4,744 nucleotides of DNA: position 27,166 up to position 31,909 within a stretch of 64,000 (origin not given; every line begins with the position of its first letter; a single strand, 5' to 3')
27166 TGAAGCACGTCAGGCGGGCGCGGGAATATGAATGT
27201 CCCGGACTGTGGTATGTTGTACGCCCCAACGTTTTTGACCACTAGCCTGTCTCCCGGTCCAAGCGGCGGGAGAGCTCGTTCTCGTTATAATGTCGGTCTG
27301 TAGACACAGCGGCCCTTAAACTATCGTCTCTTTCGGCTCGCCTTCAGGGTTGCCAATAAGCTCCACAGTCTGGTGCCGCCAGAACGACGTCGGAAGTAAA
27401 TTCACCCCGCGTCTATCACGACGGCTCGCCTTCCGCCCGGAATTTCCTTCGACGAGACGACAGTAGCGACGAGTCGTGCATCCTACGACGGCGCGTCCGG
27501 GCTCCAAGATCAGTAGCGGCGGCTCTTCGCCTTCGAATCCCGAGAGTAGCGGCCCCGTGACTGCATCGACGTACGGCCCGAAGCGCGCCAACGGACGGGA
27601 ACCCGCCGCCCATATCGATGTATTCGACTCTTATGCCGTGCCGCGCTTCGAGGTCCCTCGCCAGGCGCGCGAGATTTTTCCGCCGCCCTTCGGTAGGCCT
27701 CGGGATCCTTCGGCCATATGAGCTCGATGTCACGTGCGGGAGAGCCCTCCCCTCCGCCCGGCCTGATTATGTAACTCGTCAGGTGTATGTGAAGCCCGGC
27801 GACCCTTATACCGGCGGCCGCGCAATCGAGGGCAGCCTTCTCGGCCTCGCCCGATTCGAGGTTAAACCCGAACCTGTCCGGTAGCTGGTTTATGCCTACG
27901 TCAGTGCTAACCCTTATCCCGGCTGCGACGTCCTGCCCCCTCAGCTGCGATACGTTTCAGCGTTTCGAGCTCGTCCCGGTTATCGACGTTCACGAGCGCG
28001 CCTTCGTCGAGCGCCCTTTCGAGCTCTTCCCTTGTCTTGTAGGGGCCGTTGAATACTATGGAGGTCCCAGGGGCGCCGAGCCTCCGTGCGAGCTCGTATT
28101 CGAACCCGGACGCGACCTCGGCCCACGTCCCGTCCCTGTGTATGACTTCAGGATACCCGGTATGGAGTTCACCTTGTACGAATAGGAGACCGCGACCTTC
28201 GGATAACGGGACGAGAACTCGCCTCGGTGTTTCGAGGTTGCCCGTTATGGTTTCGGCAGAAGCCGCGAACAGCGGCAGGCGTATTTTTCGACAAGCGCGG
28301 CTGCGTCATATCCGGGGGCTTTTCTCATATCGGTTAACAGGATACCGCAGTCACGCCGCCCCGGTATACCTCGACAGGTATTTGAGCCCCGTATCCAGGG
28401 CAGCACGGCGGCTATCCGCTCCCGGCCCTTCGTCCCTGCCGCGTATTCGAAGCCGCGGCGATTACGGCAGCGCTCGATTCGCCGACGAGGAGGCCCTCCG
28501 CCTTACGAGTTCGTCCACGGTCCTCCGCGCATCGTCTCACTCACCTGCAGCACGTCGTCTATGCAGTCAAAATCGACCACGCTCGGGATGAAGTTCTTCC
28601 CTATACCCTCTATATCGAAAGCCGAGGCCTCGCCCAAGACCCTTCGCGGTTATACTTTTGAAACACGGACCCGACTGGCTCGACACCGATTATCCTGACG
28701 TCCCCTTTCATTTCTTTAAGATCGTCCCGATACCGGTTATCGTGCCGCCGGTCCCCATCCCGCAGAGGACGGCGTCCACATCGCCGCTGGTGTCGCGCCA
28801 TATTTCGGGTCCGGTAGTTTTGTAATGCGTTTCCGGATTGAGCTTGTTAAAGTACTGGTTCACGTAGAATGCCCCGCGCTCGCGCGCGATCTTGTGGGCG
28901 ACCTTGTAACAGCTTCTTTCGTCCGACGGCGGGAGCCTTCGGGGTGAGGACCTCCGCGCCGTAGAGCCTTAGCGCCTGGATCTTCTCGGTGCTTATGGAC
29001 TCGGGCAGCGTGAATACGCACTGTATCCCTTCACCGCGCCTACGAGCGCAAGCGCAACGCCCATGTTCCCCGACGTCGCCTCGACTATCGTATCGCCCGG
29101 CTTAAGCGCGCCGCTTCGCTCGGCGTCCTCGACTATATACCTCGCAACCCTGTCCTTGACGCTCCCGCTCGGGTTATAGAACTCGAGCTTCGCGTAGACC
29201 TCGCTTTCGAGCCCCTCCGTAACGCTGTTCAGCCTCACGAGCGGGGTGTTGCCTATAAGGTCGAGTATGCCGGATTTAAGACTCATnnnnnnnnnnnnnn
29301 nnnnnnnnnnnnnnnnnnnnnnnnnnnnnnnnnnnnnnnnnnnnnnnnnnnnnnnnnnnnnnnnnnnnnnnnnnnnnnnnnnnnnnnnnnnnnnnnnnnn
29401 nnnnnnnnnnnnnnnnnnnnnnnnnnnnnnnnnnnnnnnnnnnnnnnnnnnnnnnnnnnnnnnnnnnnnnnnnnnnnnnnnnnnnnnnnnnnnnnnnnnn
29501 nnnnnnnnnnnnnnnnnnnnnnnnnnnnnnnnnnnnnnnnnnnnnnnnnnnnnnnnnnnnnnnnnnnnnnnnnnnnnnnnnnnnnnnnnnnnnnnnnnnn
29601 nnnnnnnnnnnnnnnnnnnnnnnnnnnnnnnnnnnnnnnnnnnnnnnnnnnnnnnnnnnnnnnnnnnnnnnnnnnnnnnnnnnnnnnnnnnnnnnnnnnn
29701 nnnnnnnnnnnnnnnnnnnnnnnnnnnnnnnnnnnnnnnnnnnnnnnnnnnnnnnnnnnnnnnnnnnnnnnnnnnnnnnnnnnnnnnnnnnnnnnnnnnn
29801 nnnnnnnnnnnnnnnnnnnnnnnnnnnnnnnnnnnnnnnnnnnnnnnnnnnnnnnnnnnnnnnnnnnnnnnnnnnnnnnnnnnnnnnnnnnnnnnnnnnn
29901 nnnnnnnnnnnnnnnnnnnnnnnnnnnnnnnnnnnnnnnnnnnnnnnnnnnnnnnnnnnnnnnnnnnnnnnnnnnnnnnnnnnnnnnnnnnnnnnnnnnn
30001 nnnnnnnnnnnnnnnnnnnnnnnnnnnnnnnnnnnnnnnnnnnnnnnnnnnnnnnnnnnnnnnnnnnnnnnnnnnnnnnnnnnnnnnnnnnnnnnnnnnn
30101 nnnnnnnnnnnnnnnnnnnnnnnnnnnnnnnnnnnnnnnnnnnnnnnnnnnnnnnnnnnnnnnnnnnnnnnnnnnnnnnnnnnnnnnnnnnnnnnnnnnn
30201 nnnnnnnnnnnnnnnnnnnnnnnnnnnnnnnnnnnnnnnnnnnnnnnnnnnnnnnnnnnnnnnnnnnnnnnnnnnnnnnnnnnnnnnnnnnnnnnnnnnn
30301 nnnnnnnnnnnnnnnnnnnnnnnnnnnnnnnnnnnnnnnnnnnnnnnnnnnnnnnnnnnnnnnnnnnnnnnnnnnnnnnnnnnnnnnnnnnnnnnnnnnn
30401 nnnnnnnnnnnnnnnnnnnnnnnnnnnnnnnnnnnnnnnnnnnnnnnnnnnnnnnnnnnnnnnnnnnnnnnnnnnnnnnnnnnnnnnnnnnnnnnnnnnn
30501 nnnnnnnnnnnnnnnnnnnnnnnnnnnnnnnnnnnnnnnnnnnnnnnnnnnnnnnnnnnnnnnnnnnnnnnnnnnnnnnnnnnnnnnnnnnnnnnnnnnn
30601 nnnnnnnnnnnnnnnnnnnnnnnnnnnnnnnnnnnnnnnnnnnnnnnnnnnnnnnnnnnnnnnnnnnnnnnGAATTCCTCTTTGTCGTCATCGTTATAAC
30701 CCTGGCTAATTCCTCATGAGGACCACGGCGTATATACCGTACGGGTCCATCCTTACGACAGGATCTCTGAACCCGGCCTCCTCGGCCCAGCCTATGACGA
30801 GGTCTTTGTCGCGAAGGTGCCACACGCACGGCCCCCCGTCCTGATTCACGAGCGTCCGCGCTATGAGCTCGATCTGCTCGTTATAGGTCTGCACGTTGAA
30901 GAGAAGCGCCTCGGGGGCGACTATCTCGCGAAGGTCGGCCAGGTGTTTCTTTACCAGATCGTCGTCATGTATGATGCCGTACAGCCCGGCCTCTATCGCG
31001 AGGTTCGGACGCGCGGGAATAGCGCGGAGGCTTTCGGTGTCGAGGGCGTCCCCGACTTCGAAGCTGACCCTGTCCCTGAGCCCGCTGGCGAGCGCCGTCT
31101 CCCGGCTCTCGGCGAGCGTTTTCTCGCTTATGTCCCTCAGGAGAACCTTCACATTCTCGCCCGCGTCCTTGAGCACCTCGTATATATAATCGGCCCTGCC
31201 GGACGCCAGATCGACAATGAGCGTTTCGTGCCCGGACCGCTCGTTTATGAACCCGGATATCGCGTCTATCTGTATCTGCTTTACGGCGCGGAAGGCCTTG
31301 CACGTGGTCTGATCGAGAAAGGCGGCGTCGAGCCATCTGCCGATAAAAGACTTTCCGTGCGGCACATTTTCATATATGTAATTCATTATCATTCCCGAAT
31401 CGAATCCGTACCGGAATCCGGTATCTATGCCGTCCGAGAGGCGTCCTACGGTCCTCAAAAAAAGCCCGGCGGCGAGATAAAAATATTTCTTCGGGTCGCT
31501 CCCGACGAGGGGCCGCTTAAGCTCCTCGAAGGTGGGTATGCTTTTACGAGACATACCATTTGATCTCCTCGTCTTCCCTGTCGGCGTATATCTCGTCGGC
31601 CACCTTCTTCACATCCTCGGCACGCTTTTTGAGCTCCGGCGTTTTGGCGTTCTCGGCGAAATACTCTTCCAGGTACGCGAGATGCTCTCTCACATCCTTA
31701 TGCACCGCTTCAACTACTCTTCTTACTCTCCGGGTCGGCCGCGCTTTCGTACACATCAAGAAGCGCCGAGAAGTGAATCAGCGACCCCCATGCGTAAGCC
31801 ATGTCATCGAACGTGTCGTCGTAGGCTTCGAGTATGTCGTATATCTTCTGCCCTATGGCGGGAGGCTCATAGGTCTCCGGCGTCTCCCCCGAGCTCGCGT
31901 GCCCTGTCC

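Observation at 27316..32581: Downstream module of the same strand-run: three PLP-fold enzymes, a SAM methyltransferase, a ferritin-like protein and an FdrA-N-like protein, translationally coupled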

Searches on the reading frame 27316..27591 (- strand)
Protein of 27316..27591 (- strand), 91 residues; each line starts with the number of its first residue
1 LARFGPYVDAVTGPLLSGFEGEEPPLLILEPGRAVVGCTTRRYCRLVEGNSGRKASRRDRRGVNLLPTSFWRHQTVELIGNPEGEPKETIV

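Call 4: search_protein_families(library=pfam, proteins=[window:27316-27591:-], max_evalue=0.01)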
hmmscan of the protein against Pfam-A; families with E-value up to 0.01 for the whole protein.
window:27316-27591:- (91 aa): 0 families

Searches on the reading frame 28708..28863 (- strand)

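Call 4: search_protein_families(library=pfam, proteins=[window:28708-28863:-], max_evalue=0.01)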
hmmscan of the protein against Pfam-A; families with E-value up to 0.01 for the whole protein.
window:28708-28863:- (51 aa): 1 family
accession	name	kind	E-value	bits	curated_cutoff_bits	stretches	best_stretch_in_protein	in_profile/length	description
PF00291.31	PALP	-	3.2e-14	53.4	35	1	2-51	132-180/295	Pyridoxal-phosphate dependent enzyme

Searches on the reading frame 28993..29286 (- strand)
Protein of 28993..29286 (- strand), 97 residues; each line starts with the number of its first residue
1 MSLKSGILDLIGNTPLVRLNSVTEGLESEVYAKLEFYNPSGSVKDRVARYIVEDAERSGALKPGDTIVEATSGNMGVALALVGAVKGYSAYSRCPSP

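Call 4: search_protein_families(library=pfam, proteins=[window:28993-29286:-], max_evalue=0.01)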
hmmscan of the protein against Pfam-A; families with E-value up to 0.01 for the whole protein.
window:28993-29286:- (97 aa): 1 family
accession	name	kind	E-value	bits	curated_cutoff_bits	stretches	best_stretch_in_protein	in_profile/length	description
PF00291.31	PALP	-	1.6e-27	97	35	1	8-91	2-82/295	Pyridoxal-phosphate dependent enzyme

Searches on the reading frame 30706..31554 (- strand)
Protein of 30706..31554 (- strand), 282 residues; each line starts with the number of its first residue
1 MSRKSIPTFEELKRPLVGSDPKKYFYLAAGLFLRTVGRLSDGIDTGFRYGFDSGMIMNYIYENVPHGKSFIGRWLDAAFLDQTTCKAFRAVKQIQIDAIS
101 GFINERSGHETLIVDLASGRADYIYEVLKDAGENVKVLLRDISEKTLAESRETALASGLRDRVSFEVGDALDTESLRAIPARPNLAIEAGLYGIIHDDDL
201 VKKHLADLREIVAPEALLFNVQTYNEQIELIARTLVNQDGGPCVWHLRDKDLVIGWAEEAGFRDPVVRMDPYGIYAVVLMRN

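Call 4: search_protein_families(library=pfam, proteins=[window:30706-31554:-], max_evalue=0.01)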
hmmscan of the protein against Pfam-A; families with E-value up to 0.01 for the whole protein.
window:30706-31554:- (282 aa): 4 families
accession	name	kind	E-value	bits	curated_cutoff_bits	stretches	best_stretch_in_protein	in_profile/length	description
PF12147.14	Methyltransf_20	-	5.6e-53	180.5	21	1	7-280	29-307/309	Putative methyltransferase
PF13847.12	Methyltransf_31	-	4.2e-06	27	27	1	113-175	7-68/145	Methyltransferase domain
PF13649.12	Methyltransf_25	-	8.6e-05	23.6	27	1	113-174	1-59/97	Methyltransferase domain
PF01209.24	Ubie_methyltran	-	0.00012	22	20.1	1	103-171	43-108/233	ubiE/COQ5 methyltransferase family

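Call 30: search_solved_structures(query=window:30706-31554:-, max_evalue=0.01)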
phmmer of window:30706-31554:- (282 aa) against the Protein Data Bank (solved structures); distinct sequences matched with E-value up to 0.01: 0.

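Call 75: predict_structure(protein=window:30706-31554:-)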
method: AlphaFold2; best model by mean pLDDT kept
length: 282 residues; sequences in the alignment: 1
mean_pLDDT: 41.3   pTM: 0.31
mean pLDDT of the five models: 41.3, 35.4, 34.5, 32.4, 30.4
residues with pLDDT >= 90: 0; 70-90: 0; 50-70: 44; < 50: 238
segments of 3 or more residues with pLDDT < 50: 1-115, 117-121, 167-282
pLDDT, mean of each block of 10 residues (from residue 1): 36 43 42 40 43 45 42 36 30 42 46 47 53 54 57 58 49 41 38 32 44 35 37 39 34 33 33 32 29
secondary structure, 60 per line:
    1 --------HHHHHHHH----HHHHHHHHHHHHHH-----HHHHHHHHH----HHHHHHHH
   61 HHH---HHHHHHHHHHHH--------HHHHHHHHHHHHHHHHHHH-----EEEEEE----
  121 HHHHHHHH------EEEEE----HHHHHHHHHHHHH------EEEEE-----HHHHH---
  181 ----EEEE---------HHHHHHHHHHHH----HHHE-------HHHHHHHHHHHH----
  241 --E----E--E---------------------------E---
elements in order: H9-16 H21-34 H40-48 H53-63 H67-78 H87-105 E111-116 H121-128 E135-139 H144-156 E163-167 H173-177 E185-188 H198-209 H225-236

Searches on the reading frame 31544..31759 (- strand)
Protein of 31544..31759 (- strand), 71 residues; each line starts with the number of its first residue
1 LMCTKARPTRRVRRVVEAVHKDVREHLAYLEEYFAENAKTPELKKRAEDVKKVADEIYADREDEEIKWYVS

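Call 4: search_protein_families(library=pfam, proteins=[window:31544-31759:-], max_evalue=0.01)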
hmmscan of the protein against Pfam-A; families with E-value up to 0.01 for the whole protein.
window:31544-31759:- (71 aa): 1 family
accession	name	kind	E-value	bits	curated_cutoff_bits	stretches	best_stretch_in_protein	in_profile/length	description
PF11467.13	LEDGF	-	0.0043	17.1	26.3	1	14-59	47-91/120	Lens epithelium-derived growth factor (LEDGF)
